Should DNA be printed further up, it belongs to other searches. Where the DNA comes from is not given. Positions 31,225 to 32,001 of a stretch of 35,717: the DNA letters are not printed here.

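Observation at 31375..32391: Early-to-late switch region: candidate regulator, micro-ORF, terminator, late promoter, then three stacked terminators before terS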

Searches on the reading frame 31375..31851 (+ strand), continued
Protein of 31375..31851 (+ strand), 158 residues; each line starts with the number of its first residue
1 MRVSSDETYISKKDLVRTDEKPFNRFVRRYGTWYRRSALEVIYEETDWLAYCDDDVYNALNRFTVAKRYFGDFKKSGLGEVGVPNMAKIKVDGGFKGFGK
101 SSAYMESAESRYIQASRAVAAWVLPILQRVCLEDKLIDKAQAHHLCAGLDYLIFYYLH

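Call 58: find_encoding_contigs(protein=P0044, flank=5000, max_places=2)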
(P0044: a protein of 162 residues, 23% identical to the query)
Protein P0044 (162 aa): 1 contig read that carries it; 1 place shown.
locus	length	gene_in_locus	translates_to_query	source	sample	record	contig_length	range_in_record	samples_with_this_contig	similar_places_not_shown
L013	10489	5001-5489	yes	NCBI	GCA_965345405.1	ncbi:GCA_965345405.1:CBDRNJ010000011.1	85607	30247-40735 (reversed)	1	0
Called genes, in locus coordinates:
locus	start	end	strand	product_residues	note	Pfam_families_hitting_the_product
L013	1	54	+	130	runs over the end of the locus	-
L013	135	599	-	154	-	PF00293:NUDIX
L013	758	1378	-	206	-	-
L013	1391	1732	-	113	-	-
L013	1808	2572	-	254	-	PF00719:Pyrophosphatase, PF00293:NUDIX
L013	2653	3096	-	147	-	-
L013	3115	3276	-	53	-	-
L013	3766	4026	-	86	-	-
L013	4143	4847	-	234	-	PF00717:Peptidase_S24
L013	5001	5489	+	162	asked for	-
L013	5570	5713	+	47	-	-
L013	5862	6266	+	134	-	PF16677:GP3_package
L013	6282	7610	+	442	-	PF04466:Terminase_3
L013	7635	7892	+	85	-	PF00166:Cpn10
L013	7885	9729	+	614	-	-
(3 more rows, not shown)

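Call 59: find_encoding_contigs(protein=P0039, flank=5000, max_places=2)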
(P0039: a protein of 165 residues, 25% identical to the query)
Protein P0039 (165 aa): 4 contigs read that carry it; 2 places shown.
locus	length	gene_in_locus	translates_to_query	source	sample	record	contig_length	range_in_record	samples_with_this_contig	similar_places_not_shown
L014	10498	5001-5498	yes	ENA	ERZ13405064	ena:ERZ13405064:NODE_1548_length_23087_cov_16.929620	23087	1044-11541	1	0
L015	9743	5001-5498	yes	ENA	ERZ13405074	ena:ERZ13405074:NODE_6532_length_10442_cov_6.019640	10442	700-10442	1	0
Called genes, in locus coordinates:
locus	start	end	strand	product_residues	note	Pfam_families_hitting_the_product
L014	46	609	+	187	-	-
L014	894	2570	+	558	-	PF12224:Amidoligase_2 (weak)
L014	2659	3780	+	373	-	PF01663:Phosphodiest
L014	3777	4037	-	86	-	-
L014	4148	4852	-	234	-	PF00717:Peptidase_S24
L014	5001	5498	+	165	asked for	-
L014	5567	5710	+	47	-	-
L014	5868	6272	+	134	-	PF16677:GP3_package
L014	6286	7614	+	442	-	PF04466:Terminase_3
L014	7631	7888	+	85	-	PF00166:Cpn10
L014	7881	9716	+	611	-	-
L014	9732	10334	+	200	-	PF00277:SAA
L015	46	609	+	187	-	-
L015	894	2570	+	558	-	PF12224:Amidoligase_2 (weak)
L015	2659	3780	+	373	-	PF01663:Phosphodiest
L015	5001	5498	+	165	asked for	-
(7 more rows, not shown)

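Call 60: find_encoding_contigs(protein=P0042, flank=5000, max_places=2)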
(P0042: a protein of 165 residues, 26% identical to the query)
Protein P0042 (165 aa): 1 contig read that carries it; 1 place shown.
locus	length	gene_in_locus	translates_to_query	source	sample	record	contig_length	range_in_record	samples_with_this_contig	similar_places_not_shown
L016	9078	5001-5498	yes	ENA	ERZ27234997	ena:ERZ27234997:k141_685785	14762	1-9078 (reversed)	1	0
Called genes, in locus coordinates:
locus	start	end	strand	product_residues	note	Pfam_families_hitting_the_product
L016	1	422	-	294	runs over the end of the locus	-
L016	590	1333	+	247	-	PF01618:MotA_ExbB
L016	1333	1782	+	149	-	PF02472:ExbD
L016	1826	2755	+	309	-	-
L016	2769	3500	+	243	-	-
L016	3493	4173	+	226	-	-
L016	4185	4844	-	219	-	PF00717:Peptidase_S24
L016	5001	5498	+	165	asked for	-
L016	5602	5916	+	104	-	-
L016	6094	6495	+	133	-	-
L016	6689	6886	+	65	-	-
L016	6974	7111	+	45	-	-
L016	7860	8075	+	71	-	-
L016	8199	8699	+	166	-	PF16677:GP3_package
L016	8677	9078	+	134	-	?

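Call 83: find_related_loci(query=A7, collection=genome_contigs, flank=3000)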
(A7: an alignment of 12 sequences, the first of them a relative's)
Query A7 (159 aa) in genome_contigs; peptide patterns used: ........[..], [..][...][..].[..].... (x = any residue, [..] = any of these).
93 stretches matched a pattern; 28 encode a relative of the query (tblastn E <= 1e-3); 27 distinct loci.
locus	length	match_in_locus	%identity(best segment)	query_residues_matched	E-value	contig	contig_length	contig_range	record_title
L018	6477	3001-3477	100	1-159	6e-107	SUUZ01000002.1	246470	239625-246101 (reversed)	MAG: Alphaproteobacteria bacterium isolate SIG59 NODE_561_length_246470_cov_18.988297, whole genome shotgun sequence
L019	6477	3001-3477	97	1-159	2e-104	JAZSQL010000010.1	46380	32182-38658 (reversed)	MAG: Alphaproteobacteria bacterium isolate T1900044543_TS20190009.MAGScoT_cleanbin_000006 SGB_90_k141_2822613, whole gen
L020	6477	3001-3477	58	1-159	2e-67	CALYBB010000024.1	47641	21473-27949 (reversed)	MAG: uncultured Alphaproteobacteria bacterium isolate E04__bin174 genome assembly, contig: E04__k127_7816102, whole geno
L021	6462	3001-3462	57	6-159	5e-63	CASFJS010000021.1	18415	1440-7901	uncultured proteobacterium isolate B35_L4_330330_idba_bin.27 genome assembly, contig: B35_L4_330330_idba_bin.27.fa_scaff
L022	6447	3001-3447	58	5-153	9e-61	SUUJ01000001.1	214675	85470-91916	MAG: Alphaproteobacteria bacterium isolate SIG43 NODE_203_length_214675_cov_2.739196, whole genome shotgun sequence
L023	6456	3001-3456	54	1-153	1e-59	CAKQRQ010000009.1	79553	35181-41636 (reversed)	MAG: uncultured Alphaproteobacteria bacterium isolate REFINED_METABAT215_TOP10_CONTIGS_1500_ASSEMBLY_K77_MERGED__Hadza_M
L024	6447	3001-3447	61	5-153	1e-59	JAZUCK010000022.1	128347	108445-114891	MAG: Alphaproteobacteria bacterium isolate T1900045314_YK20190003.MAGScoT_cleanbin_000006 SGB_6269_k141_345317, whole ge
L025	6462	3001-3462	55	5-158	1e-58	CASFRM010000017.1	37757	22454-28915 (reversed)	uncultured proteobacterium isolate A86_L4_360360_idba_bin.2 genome assembly, contig: A86_L4_360360_idba_bin.2.fa_scaffol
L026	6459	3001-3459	59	6-158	2e-58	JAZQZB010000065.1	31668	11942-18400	MAG: Alphaproteobacteria bacterium isolate T1900045158_TC20190152.MAGScoT_cleanbin_000010 SGB_5000_k141_660618, whole ge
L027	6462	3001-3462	55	5-158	9e-58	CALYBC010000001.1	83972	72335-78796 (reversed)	MAG: uncultured Alphaproteobacteria bacterium isolate E17__bin256 genome assembly, contig: E17__k127_823438, whole genom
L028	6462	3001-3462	55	5-158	6e-58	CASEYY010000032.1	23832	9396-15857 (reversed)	uncultured proteobacterium isolate SI.O72.metabat-bins.143 genome assembly, contig: SI.O72.metabat-bins.143.fa_k141_3182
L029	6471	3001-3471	49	1-157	8e-54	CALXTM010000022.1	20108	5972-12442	MAG: uncultured Alphaproteobacteria bacterium isolate BRZ_DP__bin105 genome assembly, contig: BRZ_DP__NODE_4010_length_2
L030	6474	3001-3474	47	1-158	1e-50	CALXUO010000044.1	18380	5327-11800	MAG: uncultured Alphaproteobacteria bacterium isolate E20__bin257 genome assembly, contig: E20__k127_4381005, whole geno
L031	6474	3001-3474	47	1-158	1e-50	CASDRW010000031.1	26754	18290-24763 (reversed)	uncultured proteobacterium isolate SI.B40.metabat-bins.148 genome assembly, contig: SI.B40.metabat-bins.148.fa_k141_8673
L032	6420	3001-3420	49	19-158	8e-42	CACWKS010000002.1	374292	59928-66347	MAG: uncultured proteobacterium isolate RUG10672 genome assembly, contig: RUG10672_asm_2, whole genome shotgun sequence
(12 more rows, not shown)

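Call 84: predict_structure(alignment_id=A4)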
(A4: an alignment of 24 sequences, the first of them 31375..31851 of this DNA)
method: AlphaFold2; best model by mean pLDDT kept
length: 158 residues; sequences in the alignment: 24
mean_pLDDT: 78.4   pTM: 0.71
mean pLDDT of the five models: 78.4, 76.7, 75.3, 74.7, 74.0
residues with pLDDT >= 90: 73; 70-90: 44; 50-70: 14; < 50: 27
segments of 3 or more residues with pLDDT < 50: 1-6, 81-101
pLDDT, mean of each block of 10 residues (from residue 1): 47 72 80 86 91 87 96 78 41 37 69 96 97 92 96 92
secondary structure, 60 per line:
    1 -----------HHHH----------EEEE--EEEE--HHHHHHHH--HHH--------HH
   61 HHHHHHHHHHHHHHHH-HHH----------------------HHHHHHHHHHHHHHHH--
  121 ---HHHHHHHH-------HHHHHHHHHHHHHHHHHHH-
elements in order: H12-15 E26-29 E32-35 H38-45 H59-76 H103-118 H124-131 H139-157

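Call 88: fold_search(model_id=the predicted structure, library=pdb)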
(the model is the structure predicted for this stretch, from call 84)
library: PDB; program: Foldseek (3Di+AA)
matches with E <= 10: 25; with E <= 0.001: 0
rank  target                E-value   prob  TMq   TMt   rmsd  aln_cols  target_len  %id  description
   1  2q00_B                1.7e+00  0.12  0.24  0.28   9.4       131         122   15  Crystal structure of the P95883_SULSO protein from Sulfolobus solfataricus. NESG target SsR10. (released 2007-05-29)
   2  2q00_A                1.8e+00  0.10  0.23  0.28  10.7       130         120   17  Crystal structure of the P95883_SULSO protein from Sulfolobus solfataricus. NESG target SsR10. (released 2007-05-29)
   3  1qb2_B                3.6e+00  0.04  0.16  0.22  14.9       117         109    6  CRYSTAL STRUCTURE OF THE CONSERVED SUBDOMAIN OF HUMAN PROTEIN SRP54M AT 2.1A RESOLUTION: EVIDENCE FOR THE MECHANISM OF (released 1999-10-20)
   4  3zlo                  4.2e+00  0.05  0.22  0.24  13.7       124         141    8  Crystal structure of BCL-XL in complex with inhibitor (Compound 6) (released 2013-04-24)
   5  4wvd_B                4.5e+00  0.06  0.25  0.21  11.5       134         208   11  Identification of a novel FXR ligand that regulates metabolism (released 2015-02-11)
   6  1azx_I                4.7e+00  0.04  0.16  0.08  12.5       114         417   13  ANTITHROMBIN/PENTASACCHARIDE COMPLEX (released 1999-01-13)
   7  7t2g_R                5.2e+00  0.04  0.20  0.14  15.0       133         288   14  CryoEM structure of mu-opioid receptor - Gi protein complex bound to mitragynine pseudoindoxyl (MP) (released 2022-12-07)
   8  3qbr_A                5.2e+00  0.03  0.19  0.19  13.6       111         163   13  BakBH3 in complex with sjA (released 2011-04-13)
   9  6u8t_B                5.5e+00  0.04  0.19  0.15  14.6       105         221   14  Crystal structure of YopT domain of Pasteurella Multocida PfhB2-toxin (released 2020-09-09)
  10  9dse_A                5.8e+00  0.03  0.19  0.20  13.4       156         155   12  Cyanide-ligated Bordetella pertussis globin coupled sensor regulatory domain (released 2025-12-24)
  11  7rcx                  5.8e+00  0.02  0.15  0.05  18.6       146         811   13  Crystal structure of C. difficile penicillin-binding protein 2 in apo form (released 2022-03-23)
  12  7rcy                  6.1e+00  0.02  0.16  0.05  18.5       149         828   11  Crystal structure of C. difficile penicillin-binding protein 2 in complex with ceftobiprole (released 2022-03-23)
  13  9iy1_C                6.1e+00  0.02  0.16  0.09  11.8       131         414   14  P450 BS beta mutant F46A (released 2025-04-30)
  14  9dun_C                8.4e+00  0.02  0.18  0.21  12.8       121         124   18  Human LAS1L-NOL9 complex (released 2025-04-30)
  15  7jzw_H                8.8e+00  0.12  0.16  0.08   1.5        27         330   26  Cryo-EM structure of CRISPR-Cas surveillance complex with AcrIF4 (released 2020-12-30)
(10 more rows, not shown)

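Call 89: fold_search(model_id=the predicted structure, library=viral)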
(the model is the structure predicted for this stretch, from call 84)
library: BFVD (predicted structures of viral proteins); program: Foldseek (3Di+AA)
matches with E <= 10: 112; with E <= 0.001: 1
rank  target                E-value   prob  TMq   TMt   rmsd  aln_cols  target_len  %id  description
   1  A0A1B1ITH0            5.8e-05  1.00  0.58  0.56   9.0       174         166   19  (no name in the UniProt tables at hand)
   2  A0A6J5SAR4            2.1e-03  1.00  0.55  0.51   7.2       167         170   17  Uncharacterized protein [uncultured Caudovirales phage]
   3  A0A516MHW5            5.4e-03  1.00  0.55  0.52  11.1       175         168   14  (no name in the UniProt tables at hand)
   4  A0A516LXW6            1.1e-02  1.00  0.56  0.49   7.5       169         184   14  (no name in the UniProt tables at hand)
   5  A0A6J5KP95            2.1e-02  1.00  0.47  0.37   5.2       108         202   15  DUF6456 domain-containing protein [uncultured Caudovirales phage]
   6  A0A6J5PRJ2            2.4e-02  0.99  0.47  0.39  15.4       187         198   13  Uncharacterized protein [uncultured Caudovirales phage]
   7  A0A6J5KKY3            3.2e-02  1.00  0.54  0.56   5.6       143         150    8  Uncharacterized protein [uncultured Caudovirales phage]
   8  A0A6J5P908            3.8e-02  1.00  0.48  0.51   9.5       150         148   13  Uncharacterized protein [uncultured Caudovirales phage]
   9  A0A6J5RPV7            4.7e-02  0.99  0.52  0.42   7.5       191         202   14  Uncharacterized protein [uncultured Caudovirales phage]
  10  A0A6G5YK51            7.9e-02  0.96  0.46  0.41   7.9       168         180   12  (no name in the UniProt tables at hand)
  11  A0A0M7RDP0            1.8e-01  0.85  0.37  0.41   8.6       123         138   16  (no name in the UniProt tables at hand)
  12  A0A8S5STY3            2.7e-01  0.97  0.40  0.36   6.9       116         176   16  Uncharacterized protein [Siphoviridae sp. ctFgp7]
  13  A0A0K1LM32            4.3e-01  0.69  0.40  0.37   7.6       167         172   12  Uncharacterized protein [Rhodobacter phage RcRhea]
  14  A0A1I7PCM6            5.6e-01  0.11  0.19  0.15  14.0       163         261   12  VP1 (Fragment) [Kadipiro virus]
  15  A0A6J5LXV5            7.2e-01  0.80  0.46  0.39   5.1       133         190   10  Uncharacterized protein [uncultured Caudovirales phage]
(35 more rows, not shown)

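Call 108: search_dna_similar(query=P0010, collection=phages, mode=protein, max_evalue=0.001, max_rows=25)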
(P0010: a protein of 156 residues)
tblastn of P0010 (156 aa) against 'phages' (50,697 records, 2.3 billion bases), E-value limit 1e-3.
Records with a match: 1; places in all: 1; records where one place covers at least 80% of the query: 1.
Best place of each record, by identity: <60% 1.
By first word of the organism name: Bacteriophage 1.
By host as written in the record: - 1.
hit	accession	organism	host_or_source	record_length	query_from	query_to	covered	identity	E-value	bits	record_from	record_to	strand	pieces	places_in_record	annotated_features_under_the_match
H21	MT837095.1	Bacteriophage sp.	human fecal samples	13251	20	152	85%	44.4%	2e-20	92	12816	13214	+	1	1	record has no annotation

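Call 113: find_encoding_contigs(protein=P0002, flank=3000, max_places=2)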
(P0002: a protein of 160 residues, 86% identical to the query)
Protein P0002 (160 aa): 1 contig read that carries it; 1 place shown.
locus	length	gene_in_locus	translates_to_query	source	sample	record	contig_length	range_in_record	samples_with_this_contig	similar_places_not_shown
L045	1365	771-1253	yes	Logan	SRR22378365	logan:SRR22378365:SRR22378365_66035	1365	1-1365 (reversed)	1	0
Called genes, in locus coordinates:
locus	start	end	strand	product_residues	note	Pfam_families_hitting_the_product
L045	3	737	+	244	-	?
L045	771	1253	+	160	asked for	-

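Call 114: find_encoding_contigs(protein=P0001, flank=3000, max_places=2)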
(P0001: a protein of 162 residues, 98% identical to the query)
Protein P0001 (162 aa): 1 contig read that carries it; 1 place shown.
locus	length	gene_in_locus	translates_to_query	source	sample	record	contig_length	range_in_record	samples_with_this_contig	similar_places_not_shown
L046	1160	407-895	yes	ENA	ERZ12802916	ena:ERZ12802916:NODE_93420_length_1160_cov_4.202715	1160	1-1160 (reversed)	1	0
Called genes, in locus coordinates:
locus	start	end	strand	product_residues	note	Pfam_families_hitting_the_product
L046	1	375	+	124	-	?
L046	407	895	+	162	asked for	-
